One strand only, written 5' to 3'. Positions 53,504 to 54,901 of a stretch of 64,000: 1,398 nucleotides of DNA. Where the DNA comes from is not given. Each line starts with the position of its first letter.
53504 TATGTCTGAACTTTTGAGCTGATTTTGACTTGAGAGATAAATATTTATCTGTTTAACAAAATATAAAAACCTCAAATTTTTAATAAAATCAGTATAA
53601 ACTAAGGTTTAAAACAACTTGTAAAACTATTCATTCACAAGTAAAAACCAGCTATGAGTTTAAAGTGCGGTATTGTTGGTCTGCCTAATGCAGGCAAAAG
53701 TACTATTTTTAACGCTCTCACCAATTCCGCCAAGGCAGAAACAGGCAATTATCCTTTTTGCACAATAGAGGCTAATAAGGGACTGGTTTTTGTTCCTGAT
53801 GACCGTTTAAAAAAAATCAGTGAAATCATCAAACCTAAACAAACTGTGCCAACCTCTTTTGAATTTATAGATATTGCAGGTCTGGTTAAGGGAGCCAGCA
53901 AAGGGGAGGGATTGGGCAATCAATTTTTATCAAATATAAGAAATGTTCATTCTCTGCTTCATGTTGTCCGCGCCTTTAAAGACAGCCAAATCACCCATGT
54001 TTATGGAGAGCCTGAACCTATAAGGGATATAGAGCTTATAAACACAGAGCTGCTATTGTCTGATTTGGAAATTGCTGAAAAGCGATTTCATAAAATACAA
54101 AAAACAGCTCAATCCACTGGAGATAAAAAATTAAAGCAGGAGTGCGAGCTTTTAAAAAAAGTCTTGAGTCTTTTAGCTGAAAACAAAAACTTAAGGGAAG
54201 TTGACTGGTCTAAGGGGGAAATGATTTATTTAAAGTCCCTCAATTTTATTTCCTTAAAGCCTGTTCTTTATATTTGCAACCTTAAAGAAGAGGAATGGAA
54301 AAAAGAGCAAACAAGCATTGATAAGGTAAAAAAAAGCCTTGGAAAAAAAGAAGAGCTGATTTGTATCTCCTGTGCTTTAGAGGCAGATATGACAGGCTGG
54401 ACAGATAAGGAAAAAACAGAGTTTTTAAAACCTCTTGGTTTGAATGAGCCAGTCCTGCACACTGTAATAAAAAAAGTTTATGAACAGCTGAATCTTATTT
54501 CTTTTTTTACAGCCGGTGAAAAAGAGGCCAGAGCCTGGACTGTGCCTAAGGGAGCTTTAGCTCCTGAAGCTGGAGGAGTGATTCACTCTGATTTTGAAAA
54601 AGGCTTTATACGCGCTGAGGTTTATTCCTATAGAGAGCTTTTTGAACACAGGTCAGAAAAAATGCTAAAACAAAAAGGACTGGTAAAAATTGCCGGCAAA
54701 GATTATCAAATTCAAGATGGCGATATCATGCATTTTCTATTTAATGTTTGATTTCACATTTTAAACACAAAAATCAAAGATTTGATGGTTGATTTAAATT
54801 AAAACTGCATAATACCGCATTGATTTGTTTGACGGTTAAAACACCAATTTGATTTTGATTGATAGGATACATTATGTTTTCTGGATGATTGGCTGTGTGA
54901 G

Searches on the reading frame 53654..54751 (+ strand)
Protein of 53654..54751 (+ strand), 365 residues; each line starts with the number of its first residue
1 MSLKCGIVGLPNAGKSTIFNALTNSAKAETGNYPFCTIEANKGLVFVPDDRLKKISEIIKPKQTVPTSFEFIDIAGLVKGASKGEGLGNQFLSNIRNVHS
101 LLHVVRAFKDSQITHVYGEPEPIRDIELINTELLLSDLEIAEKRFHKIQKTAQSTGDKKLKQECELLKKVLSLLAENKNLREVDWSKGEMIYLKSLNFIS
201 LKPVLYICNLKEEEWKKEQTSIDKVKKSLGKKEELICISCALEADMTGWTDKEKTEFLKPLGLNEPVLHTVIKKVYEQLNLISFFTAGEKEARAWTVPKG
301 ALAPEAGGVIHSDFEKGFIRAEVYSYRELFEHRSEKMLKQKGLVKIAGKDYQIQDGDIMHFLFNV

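Call 36: find_homologous_proteins(query=window:53654-54751:+, max_evalue=1e-60)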
Query window:53654-54751:+ (365 aa): 7998 proteins with E <= 1e-60 among 8000 candidates; the best 120 are listed.
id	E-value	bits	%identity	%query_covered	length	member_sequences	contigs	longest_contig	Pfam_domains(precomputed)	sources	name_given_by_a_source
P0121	4.6e-240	813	100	100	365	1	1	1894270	PF01926.30,PF02421.25,PF06071.20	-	-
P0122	2.2e-200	683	82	100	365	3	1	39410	PF01926.30,PF02421.25,PF06071.20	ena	-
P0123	4.3e-198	675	81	100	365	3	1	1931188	PF01926.30,PF02421.25,PF06071.20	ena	-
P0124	5.3e-197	672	81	100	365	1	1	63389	PF01926.30,PF02421.25,PF06071.20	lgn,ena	-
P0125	6.7e-194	661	80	100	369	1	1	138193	PF01926.30,PF02421.25,PF06071.20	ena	-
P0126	3.9e-193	659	80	100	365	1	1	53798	PF01926.30,PF02421.25,PF06071.20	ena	-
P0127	2.6e-190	650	78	100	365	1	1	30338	PF01926.30,PF02421.25,PF06071.20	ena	-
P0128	1.3e-189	647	79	100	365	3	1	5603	PF01926.30,PF02421.25,PF06071.20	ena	-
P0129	1.5e-189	647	77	100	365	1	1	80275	PF01926.30,PF02421.25,PF06071.20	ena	-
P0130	2.7e-189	646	78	100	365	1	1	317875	PF01926.30,PF02421.25,PF06071.20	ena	-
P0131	1.5e-188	644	78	100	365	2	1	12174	PF01926.30,PF02421.25,PF06071.20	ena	-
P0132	2.7e-188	643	78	100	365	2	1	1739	PF01926.30,PF02421.25,PF06071.20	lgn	-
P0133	3.0e-187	640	77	100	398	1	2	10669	PF01926.30,PF02421.25,PF06071.20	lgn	-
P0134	3.1e-187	640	80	100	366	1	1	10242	PF01926.30,PF02421.25,PF06071.20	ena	-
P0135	1.3e-186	638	77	100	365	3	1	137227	PF01926.30,PF02421.25,PF06071.20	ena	-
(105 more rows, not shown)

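Call 37: find_encoding_contigs(protein=P0122, flank=10000, max_places=2)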
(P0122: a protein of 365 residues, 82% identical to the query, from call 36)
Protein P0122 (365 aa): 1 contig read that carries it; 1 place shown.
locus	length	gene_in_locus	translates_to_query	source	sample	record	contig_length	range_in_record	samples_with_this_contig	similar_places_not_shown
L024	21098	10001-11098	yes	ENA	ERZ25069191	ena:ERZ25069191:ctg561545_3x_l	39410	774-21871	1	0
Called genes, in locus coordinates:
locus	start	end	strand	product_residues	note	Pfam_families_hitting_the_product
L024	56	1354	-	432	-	PF01966:HD, PF19276:HD_assoc_2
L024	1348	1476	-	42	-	-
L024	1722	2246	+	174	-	PF00578:AhpC-TSA, PF08534:Redoxin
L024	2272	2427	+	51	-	-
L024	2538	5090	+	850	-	PF01751:Toprim, PF01131:Topoisom_bac, PF13368:Toprim_C_rpt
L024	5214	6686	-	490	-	PF04055:Radical_SAM (faint)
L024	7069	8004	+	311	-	PF13793:Pribosyltran_N, PF00156:Pribosyltran, PF14572:Pribosyl_synth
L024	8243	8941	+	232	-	PF01386:Ribosomal_L25p, PF14693:Ribosomal_TL5_C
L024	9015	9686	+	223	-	PF01195:Pept_tRNA_hydro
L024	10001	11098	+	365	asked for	PF01926:MMR_HSR1, PF02421:FeoB_N, PF06071:YchF-GTPase_C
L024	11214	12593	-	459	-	PF05140:ResB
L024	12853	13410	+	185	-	-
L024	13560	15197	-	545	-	PF20154:LNT_N, PF00795:CN_hydrolase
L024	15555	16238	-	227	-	PF00005:ABC_tran, PF13304:AAA_21 (weak)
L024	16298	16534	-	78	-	PF00005:ABC_tran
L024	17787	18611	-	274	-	PF06182:ABC2_membrane_6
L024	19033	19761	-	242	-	PF06182:ABC2_membrane_6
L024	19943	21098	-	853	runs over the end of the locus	PF02861:Clp_N, PF13191:AAA_16 (weak), PF00004:AAA, PF17871:AAA_lid_9, PF00004:AAA, PF07724:AAA_2, PF07728:AAA_5, PF10431:ClpB_D2-small, +6 more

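Call 38: find_encoding_contigs(protein=P0123, flank=10000, max_places=2)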
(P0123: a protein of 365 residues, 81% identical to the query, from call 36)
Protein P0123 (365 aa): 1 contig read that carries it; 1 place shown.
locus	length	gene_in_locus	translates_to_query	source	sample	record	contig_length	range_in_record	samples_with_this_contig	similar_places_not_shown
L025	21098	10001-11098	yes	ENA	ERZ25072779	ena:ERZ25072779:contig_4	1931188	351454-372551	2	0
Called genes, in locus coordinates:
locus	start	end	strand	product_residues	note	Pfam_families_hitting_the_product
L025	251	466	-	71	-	-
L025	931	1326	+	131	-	-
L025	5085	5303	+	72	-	-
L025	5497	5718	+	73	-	PF13683:rve_3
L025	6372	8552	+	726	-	PF00536:SAM_1 (faint), PF03118:RNA_pol_A_CTD, PF07647:SAM_2 (faint), PF12826:HHH_2 (faint), PF14520:HHH_5 (faint), PF21794:RAD51D_N (faint), PF22931:SAM_TNK (faint), PF03118:RNA_pol_A_CTD, +2 more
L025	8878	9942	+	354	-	PF00483:NTP_transferase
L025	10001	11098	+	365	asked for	PF01926:MMR_HSR1, PF02421:FeoB_N, PF06071:YchF-GTPase_C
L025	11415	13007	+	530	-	-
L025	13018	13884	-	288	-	PF13276:HTH_21 (weak), PF00665:rve, PF13683:rve_3, PF13333:rve_2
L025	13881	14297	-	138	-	PF01527:HTH_Tnp_1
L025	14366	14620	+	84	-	-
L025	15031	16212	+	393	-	PF14487:DarT, PF01661:Macro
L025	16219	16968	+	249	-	PF12796:Ank_2, PF13637:Ank_4, PF23745:ANK_LRRK2 (faint), PF13857:Ank_5, PF00023:Ank, PF13606:Ank_3 (weak), PF12796:Ank_2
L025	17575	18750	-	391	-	PF04406:TP6A_N, PF21180:TOP6A-Spo11_Toprim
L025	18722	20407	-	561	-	PF02518:HATPase_c, PF13589:HATPase_c_3, PF09239:Topo-VIb_trans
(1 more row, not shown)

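Call 39: find_encoding_contigs(protein=P0124, flank=10000, max_places=2)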
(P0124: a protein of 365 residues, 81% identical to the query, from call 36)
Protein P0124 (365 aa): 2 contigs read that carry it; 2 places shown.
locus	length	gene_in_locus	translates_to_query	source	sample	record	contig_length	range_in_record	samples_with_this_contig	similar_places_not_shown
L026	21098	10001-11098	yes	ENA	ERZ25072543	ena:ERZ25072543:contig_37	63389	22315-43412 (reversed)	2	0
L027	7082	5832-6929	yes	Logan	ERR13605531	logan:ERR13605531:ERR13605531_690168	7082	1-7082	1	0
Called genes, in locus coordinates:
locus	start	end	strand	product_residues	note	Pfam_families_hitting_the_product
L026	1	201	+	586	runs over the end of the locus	-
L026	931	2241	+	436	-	-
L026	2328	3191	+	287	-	PF17284:Spermine_synt_N, PF01564:Spermine_synth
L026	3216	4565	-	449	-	-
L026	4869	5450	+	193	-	-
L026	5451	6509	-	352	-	PF00278:Orn_DAP_Arg_deC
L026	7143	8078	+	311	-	PF13793:Pribosyltran_N, PF00156:Pribosyltran, PF14572:Pribosyl_synth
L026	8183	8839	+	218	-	PF01386:Ribosomal_L25p, PF14693:Ribosomal_TL5_C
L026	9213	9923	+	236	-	PF01195:Pept_tRNA_hydro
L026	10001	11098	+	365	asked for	PF01926:MMR_HSR1, PF02421:FeoB_N, PF06071:YchF-GTPase_C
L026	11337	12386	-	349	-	PF03951:Gln-synt_N, PF00120:Gln-synt_C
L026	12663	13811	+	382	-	PF00072:Response_reg, PF07228:SpoIIE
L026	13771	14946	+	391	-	PF13433:Peripla_BP_5, PF13458:Peripla_BP_6, PF01094:ANF_receptor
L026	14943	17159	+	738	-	PF00672:HAMP (weak), PF00512:HisKA (weak), PF02518:HATPase_c, PF14501:HATPase_c_5 (weak)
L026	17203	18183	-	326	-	-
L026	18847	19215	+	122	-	PF01740:STAS, PF13466:STAS_2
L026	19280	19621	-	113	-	PF01245:Ribosomal_L19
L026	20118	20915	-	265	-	PF01746:tRNA_m1G_MT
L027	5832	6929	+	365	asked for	PF01926:MMR_HSR1, PF02421:FeoB_N, PF06071:YchF-GTPase_C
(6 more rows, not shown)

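Call 43: find_encoding_contigs(protein=P0125, flank=10000, max_places=2)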
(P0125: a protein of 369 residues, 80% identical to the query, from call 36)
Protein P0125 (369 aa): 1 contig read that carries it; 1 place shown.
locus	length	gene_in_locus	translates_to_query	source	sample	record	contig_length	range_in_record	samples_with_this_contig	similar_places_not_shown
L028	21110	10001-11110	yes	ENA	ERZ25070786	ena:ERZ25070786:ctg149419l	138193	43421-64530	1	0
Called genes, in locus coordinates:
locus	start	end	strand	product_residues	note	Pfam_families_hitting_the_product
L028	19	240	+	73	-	-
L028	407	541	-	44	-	-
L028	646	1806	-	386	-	-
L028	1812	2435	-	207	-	-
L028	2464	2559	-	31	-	-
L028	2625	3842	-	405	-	PF12796:Ank_2 (faint), PF13637:Ank_4 (faint)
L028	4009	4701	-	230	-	-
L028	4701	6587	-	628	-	-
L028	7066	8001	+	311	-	PF13793:Pribosyltran_N, PF00156:Pribosyltran, PF14572:Pribosyl_synth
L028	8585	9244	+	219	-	PF01386:Ribosomal_L25p, PF14693:Ribosomal_TL5_C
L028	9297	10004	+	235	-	PF01195:Pept_tRNA_hydro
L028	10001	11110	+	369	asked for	PF01926:MMR_HSR1, PF02421:FeoB_N, PF06071:YchF-GTPase_C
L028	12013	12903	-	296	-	-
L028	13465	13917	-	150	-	PF00583:Acetyltransf_1, PF13673:Acetyltransf_10, PF13508:Acetyltransf_7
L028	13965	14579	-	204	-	-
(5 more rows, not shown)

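Call 44: find_encoding_contigs(protein=P0126, flank=10000, max_places=2)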
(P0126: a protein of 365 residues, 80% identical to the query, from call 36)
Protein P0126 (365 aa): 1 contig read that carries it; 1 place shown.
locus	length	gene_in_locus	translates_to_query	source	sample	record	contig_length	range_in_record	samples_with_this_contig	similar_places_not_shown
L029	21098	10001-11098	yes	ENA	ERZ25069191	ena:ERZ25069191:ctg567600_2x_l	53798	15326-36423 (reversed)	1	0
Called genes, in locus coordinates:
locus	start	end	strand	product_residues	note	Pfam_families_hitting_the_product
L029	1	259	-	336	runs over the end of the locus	PF19289:PmbA_TldD_3rd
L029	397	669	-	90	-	PF01523:PmbA_TldD_1st (weak)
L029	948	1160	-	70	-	-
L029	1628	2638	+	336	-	PF13384:HTH_23, PF13518:HTH_28 (weak), PF13551:HTH_29, PF13592:HTH_33, PF13358:DDE_3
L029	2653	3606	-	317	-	-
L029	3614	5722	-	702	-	PF03993:DUF349 (faint), PF11503:YNR034W-A-like (faint), PF16856:CDC4_D (faint)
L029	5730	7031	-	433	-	-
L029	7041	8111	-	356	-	-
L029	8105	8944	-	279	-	-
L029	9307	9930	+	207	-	PF01195:Pept_tRNA_hydro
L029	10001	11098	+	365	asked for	PF01926:MMR_HSR1, PF02421:FeoB_N, PF06071:YchF-GTPase_C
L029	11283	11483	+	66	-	-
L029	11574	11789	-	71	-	PF11903:ParD_like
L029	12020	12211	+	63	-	-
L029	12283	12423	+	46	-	-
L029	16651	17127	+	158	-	PF01035:DNA_binding_1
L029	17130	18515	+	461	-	PF00483:NTP_transferase, PF12804:NTP_transf_3 (weak), PF01050:MannoseP_isomer, PF07883:Cupin_2 (weak)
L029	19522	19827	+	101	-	PF00253:Ribosomal_S14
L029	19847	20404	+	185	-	PF02525:Flavodoxin_2, PF03358:FMN_red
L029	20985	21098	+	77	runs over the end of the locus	PF00550:PP-binding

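Call 45: find_encoding_contigs(protein=P0129, flank=10000, max_places=2)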
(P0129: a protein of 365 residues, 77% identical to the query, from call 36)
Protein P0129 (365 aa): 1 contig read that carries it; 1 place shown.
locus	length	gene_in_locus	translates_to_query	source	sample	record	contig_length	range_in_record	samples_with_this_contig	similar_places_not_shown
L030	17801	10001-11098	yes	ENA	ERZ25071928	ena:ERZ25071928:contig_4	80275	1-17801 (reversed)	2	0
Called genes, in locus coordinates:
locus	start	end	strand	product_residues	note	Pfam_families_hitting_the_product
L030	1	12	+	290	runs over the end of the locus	PF00701:DHDPS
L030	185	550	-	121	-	-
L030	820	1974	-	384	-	PF02771:Acyl-CoA_dh_N, PF02770:Acyl-CoA_dh_M, PF00441:Acyl-CoA_dh_1, PF22924:ACOX_C_alpha1, PF08028:Acyl-CoA_dh_2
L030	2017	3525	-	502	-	PF00171:Aldedh, PF05893:LuxC (weak)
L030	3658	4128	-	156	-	-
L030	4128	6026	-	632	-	PF00474:SSF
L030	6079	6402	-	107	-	-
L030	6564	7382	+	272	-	-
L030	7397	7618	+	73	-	PF01176:eIF-1a, PF16745:RsgA_N (weak)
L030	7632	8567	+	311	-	PF13793:Pribosyltran_N, PF00156:Pribosyltran, PF14572:Pribosyl_synth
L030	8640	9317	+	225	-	PF01386:Ribosomal_L25p, PF14693:Ribosomal_TL5_C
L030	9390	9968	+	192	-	PF01195:Pept_tRNA_hydro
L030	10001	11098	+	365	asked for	PF01926:MMR_HSR1, PF02421:FeoB_N, PF06071:YchF-GTPase_C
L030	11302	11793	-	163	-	PF15515:MvaI_BcnI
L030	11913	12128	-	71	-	PF01555:N6_N4_Mtase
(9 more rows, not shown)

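Call 56: search_protein_families(library=ncbifam, proteins=[L029:1628-2638:+])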
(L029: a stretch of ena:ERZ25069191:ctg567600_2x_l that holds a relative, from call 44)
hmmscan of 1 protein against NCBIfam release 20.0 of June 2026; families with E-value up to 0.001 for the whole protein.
L029:1628-2638:+ (336 aa): 3 families
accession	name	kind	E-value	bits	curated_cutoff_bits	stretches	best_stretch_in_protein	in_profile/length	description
NF033545.0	transpos_IS630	equivalog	1e-68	232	100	1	28-313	2-295/299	IS630 family transposase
NF033577.2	transpos_IS481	equivalog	6.4e-13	48.9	224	1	28-314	2-264/284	IS481 family transposase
NF033516.0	transpos_IS3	equivalog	0.00015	21.1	160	0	223-310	257-345/369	IS3 family transposase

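Call 57: search_protein_families(library=pfam, proteins=[L029:1628-2638:+])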
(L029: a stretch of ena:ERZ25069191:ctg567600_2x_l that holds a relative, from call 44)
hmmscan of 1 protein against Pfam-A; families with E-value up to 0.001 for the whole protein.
L029:1628-2638:+ (336 aa): 7 families
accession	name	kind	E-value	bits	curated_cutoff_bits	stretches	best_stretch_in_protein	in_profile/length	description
PF13358.12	DDE_3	-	4.3e-33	114.7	28.6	1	164-305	2-145/146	DDE superfamily endonuclease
PF13592.12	HTH_33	-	3.8e-18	65.3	25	1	99-155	4-60/60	Winged helix-turn helix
PF13551.12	HTH_29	-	2.2e-10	40.9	28.1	1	28-86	1-62/64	Winged helix-turn helix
PF13384.12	HTH_23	-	6.5e-09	35.8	24.6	1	24-70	3-49/50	Homeodomain-like domain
PF13518.12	HTH_28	-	9.5e-07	29.2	25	1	28-72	2-46/52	Helix-turn-helix domain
PF07592.17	DDE_Tnp_ISAZ013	-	0.00011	21.8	26.9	0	234-293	174-242/308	Rhodopirellula transposase DDE domain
PF13565.12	HTH_32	-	0.00022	22.2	33.7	0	54-119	1-66/73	Homeodomain-like domain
